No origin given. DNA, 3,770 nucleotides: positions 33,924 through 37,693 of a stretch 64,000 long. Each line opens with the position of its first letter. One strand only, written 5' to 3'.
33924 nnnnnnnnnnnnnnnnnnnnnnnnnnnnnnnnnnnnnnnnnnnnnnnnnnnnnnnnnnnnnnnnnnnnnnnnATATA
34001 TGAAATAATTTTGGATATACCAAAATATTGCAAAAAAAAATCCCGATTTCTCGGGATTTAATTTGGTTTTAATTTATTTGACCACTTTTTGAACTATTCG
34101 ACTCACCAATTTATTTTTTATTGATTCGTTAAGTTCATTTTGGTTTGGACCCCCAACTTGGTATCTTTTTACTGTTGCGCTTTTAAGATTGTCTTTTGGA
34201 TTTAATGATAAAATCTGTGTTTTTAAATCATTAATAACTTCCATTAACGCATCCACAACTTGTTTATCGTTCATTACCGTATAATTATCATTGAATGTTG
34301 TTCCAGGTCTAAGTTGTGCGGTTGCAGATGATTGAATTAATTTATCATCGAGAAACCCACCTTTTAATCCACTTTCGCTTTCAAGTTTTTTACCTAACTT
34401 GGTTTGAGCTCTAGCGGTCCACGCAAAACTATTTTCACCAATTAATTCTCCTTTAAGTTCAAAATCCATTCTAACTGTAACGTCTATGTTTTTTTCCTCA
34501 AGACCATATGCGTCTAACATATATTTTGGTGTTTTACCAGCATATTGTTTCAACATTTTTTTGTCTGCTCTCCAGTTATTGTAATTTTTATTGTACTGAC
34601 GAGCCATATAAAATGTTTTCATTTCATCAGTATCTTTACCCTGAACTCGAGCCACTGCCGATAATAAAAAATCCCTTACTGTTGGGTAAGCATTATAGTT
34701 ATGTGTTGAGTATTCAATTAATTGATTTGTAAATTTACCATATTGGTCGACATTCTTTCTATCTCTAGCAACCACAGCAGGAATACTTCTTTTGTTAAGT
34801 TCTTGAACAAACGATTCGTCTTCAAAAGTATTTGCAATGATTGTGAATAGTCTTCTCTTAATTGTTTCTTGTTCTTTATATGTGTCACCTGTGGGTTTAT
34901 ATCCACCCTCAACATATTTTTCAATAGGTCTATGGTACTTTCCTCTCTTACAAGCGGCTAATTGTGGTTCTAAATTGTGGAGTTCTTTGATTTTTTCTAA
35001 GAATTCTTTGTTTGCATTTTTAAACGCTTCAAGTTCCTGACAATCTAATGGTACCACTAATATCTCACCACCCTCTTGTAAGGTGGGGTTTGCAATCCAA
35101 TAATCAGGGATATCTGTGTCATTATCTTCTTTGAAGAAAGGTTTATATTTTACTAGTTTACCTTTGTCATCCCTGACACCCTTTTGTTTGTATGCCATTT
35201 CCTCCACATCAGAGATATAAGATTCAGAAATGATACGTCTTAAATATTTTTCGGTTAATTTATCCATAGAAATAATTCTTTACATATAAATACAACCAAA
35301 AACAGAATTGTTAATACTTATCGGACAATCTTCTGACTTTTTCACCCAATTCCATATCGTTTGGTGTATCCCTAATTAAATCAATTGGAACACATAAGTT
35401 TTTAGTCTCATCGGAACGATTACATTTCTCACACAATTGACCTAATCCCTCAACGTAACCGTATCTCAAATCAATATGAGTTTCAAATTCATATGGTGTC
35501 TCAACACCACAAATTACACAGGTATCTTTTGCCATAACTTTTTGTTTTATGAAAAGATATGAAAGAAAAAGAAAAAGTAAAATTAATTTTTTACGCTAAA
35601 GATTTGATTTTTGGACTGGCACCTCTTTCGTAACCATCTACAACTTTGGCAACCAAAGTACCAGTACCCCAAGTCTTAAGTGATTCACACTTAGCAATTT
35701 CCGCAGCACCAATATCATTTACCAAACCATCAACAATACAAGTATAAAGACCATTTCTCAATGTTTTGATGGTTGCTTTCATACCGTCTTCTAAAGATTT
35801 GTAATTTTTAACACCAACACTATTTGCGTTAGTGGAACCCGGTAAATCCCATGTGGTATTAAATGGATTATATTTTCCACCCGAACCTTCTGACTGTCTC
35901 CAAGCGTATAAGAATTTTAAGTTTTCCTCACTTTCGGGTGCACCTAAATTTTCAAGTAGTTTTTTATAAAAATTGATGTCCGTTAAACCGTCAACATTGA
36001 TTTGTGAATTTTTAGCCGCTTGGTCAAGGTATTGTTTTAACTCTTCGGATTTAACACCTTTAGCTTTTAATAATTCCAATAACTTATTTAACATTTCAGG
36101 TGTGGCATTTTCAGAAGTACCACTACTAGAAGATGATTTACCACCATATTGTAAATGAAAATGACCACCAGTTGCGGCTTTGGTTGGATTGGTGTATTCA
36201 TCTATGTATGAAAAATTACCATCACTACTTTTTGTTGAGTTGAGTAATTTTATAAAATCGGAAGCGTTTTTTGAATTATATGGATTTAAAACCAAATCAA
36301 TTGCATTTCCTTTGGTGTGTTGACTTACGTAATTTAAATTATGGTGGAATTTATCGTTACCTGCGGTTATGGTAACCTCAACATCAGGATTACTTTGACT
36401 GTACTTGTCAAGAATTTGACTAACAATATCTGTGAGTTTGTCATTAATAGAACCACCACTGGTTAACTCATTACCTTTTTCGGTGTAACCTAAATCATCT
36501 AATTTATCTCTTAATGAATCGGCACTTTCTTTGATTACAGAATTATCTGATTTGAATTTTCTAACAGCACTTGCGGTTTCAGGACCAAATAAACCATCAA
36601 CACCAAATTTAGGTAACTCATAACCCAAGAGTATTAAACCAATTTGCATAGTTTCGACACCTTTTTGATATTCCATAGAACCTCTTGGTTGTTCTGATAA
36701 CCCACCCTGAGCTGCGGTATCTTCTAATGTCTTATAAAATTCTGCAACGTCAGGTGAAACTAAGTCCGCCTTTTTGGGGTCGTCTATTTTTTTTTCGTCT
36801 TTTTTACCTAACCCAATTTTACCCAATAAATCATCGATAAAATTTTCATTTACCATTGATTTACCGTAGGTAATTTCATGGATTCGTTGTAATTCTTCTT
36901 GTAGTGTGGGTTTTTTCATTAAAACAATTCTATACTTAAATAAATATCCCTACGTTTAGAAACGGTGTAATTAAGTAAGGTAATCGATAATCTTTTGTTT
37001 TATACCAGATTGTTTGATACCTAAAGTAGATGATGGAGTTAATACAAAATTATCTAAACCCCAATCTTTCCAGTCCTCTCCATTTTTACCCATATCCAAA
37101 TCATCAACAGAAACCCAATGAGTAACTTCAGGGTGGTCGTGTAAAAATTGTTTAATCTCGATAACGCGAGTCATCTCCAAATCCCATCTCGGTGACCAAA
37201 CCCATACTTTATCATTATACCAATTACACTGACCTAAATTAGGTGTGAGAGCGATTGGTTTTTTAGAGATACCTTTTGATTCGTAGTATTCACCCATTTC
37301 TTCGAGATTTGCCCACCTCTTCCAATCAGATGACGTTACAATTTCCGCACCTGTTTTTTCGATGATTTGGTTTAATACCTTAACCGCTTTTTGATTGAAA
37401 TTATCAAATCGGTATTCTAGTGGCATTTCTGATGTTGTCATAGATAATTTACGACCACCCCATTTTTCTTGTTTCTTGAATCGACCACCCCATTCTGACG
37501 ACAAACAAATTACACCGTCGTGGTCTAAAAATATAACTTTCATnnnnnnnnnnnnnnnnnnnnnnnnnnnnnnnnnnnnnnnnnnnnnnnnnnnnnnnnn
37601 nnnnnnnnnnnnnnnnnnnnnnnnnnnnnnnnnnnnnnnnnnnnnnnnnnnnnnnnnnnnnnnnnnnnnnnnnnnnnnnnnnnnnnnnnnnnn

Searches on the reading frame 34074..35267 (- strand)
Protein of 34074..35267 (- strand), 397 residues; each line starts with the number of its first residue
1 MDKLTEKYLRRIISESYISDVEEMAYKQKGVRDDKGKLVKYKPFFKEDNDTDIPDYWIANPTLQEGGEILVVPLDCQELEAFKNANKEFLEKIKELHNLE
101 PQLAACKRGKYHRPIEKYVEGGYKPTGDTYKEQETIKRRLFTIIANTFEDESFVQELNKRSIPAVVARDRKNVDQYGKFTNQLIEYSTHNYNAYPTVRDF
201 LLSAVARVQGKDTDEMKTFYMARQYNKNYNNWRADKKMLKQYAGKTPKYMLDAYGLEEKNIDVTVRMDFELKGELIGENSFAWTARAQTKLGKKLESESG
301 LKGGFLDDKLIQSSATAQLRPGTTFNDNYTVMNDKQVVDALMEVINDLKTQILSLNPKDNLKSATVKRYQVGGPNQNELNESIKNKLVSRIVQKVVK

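Call 10: search_protein_families(library=phrogs, proteins=[window:34074-35267:-], max_evalue=0.001)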
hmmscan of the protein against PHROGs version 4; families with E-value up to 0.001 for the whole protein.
window:34074-35267:- (397 aa): 0 families

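Call 11: search_protein_families(library=pfam, proteins=[window:34074-35267:-], max_evalue=0.001)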
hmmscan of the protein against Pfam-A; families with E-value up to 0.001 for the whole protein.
window:34074-35267:- (397 aa): 0 families

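Call 41: find_encoding_contigs(protein=window:34074-35267:-, flank=10000, max_places=1)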
Protein window:34074-35267:- (397 aa): 23 contigs read that carry it; 1 place shown.
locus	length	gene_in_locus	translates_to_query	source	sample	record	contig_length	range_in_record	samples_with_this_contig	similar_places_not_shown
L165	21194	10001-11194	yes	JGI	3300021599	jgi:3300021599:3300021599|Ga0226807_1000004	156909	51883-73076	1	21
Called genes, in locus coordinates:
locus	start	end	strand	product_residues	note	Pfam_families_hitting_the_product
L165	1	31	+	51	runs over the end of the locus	-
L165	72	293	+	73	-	-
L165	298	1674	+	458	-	-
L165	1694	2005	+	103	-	-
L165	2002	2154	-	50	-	-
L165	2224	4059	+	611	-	PF14284:PcfJ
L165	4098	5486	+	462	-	-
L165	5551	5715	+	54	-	-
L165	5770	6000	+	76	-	-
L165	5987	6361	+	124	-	-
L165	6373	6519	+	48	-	-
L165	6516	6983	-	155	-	-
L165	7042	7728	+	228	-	-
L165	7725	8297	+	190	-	PF18143:HAD_SAK_2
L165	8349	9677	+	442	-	PF01471:PG_binding_1 (faint)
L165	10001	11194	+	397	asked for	-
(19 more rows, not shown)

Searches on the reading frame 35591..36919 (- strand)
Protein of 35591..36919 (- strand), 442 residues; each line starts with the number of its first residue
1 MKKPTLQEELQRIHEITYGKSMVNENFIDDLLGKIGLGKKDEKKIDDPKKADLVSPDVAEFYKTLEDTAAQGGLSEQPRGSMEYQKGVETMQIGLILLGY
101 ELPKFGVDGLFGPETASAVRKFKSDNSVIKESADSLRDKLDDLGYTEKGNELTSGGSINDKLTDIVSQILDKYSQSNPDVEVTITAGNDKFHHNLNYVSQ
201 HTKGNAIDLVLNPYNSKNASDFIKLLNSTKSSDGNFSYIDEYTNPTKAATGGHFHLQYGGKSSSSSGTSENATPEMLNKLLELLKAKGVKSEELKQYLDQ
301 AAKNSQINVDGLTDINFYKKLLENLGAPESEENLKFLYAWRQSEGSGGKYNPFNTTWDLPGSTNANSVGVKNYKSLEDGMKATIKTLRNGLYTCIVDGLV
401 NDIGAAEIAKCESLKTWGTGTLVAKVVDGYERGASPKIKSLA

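Call 10: search_protein_families(library=phrogs, proteins=[window:35591-36919:-], max_evalue=0.001)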
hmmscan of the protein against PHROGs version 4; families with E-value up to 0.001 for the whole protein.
window:35591-36919:- (442 aa): 2 families
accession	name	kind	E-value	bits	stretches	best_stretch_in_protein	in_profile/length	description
phrog_2649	-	lysis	1.1e-06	29.7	1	77-127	174-220/261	endolysin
phrog_1493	-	lysis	0.00021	21.6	1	87-131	249-291/394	endolysin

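Call 11: search_protein_families(library=pfam, proteins=[window:35591-36919:-], max_evalue=0.001)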
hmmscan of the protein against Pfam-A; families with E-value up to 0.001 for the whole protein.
window:35591-36919:- (442 aa): 2 families
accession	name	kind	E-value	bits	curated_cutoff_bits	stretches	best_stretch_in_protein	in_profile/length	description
PF01471.23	PG_binding_1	-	1.4e-06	28.8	23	1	86-126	3-41/57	Putative peptidoglycan binding domain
PF06901.17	FrpC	-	0.00016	21.9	25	1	168-262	75-167/271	RTX iron-regulated protein FrpC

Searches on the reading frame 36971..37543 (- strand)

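Call 19: search_protein_families(library=phrogs, proteins=[window:36971-37543:-], max_evalue=0.001)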
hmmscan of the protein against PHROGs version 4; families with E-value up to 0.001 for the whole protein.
window:36971-37543:- (190 aa): 1 family
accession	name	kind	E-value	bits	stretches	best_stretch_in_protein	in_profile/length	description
phrog_1818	-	unknown function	6.3e-13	49.7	1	1-150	5-121/161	-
